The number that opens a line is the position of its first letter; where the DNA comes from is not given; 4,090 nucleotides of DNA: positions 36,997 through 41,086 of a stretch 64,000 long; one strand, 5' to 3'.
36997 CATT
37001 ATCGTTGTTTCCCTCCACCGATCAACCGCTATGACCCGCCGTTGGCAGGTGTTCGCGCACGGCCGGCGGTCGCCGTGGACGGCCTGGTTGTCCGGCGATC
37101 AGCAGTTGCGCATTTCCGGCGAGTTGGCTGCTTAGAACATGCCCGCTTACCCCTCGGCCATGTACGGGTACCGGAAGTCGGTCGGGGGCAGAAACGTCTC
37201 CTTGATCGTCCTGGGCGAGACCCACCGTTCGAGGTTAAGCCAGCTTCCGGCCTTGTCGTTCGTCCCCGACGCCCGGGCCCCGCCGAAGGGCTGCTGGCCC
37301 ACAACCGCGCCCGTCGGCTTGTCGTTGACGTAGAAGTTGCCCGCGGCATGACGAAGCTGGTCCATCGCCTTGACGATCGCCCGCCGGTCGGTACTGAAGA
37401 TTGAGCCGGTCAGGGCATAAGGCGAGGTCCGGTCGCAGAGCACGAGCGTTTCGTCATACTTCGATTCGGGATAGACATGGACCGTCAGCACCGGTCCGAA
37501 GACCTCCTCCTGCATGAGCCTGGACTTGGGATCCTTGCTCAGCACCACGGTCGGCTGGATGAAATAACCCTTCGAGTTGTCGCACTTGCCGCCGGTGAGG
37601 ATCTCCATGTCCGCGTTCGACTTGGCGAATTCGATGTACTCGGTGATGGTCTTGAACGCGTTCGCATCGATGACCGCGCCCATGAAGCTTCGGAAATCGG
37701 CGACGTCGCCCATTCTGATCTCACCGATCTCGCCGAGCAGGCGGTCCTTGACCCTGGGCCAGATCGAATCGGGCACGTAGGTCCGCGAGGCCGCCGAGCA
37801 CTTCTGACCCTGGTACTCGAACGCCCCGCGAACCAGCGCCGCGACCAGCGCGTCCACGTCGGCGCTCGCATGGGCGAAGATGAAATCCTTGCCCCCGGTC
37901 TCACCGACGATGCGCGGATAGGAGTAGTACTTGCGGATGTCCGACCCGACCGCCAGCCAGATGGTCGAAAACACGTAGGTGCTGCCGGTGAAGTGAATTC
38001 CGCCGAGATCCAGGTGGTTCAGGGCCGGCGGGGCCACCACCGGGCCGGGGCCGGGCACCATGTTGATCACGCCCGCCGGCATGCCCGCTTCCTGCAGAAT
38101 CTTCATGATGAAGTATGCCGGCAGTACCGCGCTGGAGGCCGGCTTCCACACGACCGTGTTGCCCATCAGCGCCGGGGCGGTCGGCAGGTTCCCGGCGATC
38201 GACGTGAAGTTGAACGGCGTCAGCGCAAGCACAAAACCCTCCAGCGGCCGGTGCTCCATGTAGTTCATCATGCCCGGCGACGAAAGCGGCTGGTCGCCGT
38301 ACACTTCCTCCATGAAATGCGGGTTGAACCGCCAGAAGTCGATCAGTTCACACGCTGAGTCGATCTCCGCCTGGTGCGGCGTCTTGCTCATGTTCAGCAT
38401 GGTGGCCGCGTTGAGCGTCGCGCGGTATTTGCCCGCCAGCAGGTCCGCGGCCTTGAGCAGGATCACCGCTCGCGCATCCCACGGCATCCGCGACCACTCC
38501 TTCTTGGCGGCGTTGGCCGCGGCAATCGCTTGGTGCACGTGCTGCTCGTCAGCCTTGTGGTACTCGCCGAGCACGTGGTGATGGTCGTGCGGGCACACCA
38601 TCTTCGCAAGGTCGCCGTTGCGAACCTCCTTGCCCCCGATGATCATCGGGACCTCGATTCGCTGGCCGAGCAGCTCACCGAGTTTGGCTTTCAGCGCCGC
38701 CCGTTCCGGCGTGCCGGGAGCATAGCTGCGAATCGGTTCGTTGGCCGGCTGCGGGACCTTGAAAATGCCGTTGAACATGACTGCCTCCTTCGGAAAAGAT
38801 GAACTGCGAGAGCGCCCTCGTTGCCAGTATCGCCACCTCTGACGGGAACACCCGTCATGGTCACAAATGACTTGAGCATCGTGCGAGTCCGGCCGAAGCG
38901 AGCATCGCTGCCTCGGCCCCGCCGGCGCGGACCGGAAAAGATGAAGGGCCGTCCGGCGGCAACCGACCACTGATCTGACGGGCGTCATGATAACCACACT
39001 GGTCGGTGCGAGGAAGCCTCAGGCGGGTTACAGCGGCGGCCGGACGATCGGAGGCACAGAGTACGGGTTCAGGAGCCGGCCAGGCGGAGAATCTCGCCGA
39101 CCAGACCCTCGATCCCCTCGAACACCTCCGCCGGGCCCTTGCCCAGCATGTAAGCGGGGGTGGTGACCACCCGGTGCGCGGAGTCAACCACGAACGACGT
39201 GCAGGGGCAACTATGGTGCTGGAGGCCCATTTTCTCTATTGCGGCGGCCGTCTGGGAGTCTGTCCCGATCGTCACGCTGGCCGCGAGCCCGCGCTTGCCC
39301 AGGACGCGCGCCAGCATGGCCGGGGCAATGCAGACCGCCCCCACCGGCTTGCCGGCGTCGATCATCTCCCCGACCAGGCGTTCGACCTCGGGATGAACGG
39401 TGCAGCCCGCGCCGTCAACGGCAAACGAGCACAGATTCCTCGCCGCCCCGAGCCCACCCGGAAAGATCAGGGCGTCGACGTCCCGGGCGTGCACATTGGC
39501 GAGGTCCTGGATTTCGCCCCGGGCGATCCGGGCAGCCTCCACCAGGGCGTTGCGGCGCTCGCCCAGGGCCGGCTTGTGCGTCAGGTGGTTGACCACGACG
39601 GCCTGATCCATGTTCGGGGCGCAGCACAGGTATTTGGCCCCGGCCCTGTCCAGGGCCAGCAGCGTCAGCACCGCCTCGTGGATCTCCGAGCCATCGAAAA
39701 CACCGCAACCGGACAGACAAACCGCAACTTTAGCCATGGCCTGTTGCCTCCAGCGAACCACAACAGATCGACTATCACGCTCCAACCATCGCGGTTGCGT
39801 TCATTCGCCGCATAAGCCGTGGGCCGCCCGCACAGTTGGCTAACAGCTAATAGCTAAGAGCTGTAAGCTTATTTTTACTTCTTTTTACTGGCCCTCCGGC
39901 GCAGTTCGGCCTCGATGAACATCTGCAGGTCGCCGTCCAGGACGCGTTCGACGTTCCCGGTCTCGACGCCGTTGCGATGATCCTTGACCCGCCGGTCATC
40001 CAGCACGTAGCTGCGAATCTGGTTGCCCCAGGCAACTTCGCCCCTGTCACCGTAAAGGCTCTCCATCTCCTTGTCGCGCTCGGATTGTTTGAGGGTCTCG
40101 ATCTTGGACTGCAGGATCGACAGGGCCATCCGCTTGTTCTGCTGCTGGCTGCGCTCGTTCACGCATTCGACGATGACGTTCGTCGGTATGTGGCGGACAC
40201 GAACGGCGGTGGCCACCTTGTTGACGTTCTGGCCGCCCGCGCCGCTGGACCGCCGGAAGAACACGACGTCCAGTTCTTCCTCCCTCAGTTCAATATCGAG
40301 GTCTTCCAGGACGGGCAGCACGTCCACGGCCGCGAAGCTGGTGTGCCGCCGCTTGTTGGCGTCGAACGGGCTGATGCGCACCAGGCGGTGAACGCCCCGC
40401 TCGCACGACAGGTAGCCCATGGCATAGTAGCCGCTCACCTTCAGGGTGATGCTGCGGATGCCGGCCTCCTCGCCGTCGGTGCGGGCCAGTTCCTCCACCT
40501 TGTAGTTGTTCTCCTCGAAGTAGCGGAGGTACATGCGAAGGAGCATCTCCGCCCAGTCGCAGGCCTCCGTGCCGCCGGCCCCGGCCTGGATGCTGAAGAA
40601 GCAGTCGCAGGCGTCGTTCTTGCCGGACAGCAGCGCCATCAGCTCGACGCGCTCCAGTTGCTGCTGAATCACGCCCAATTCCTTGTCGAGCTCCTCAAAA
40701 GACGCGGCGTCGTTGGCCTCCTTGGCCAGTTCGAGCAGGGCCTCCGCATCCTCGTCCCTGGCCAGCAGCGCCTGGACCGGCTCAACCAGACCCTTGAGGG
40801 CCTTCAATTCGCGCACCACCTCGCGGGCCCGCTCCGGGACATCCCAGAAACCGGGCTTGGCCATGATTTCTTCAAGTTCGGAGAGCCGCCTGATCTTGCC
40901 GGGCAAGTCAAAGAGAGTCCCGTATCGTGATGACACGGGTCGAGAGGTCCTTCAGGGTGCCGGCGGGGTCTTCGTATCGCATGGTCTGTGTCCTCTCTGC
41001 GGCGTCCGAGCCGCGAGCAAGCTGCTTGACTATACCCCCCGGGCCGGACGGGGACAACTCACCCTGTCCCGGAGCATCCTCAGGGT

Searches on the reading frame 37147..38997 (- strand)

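Call 18: search_protein_families(library=pfam, proteins=[window:37147-38997:-], max_evalue=0.001)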
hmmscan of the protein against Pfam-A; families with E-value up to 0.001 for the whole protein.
window:37147-38997:- (616 aa): 1 family
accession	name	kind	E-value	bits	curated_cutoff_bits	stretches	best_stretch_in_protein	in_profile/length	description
PF00171.27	Aldedh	-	2.4e-105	353.2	23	1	132-586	10-450/461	Aldehyde dehydrogenase family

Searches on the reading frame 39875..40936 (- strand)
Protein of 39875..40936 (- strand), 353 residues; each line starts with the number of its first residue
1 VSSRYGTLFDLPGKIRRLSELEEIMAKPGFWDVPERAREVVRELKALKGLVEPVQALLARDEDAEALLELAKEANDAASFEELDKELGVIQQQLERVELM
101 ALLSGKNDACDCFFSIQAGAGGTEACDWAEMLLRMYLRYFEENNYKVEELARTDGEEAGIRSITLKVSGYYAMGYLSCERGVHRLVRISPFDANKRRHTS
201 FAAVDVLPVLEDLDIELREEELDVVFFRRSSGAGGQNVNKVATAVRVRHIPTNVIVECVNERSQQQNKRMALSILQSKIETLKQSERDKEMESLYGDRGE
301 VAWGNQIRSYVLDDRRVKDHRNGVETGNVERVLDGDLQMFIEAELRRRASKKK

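Call 18: search_protein_families(library=pfam, proteins=[window:39875-40936:-], max_evalue=0.001)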
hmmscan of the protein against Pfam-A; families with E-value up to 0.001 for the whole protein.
window:39875-40936:- (353 aa): 2 families
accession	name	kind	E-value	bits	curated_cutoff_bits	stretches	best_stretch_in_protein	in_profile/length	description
PF03462.23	PCRF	-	7.9e-54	182.9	24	1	16-204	3-194/194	PCRF domain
PF00472.26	RF-1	-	2.2e-32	111.9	35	1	212-321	2-116/116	RF-1 domain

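Call 20: find_encoding_contigs(protein=window:39875-40936:-, flank=2000, max_places=4)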
Protein window:39875-40936:- (353 aa): no gene with exactly this product is on record in the collection.
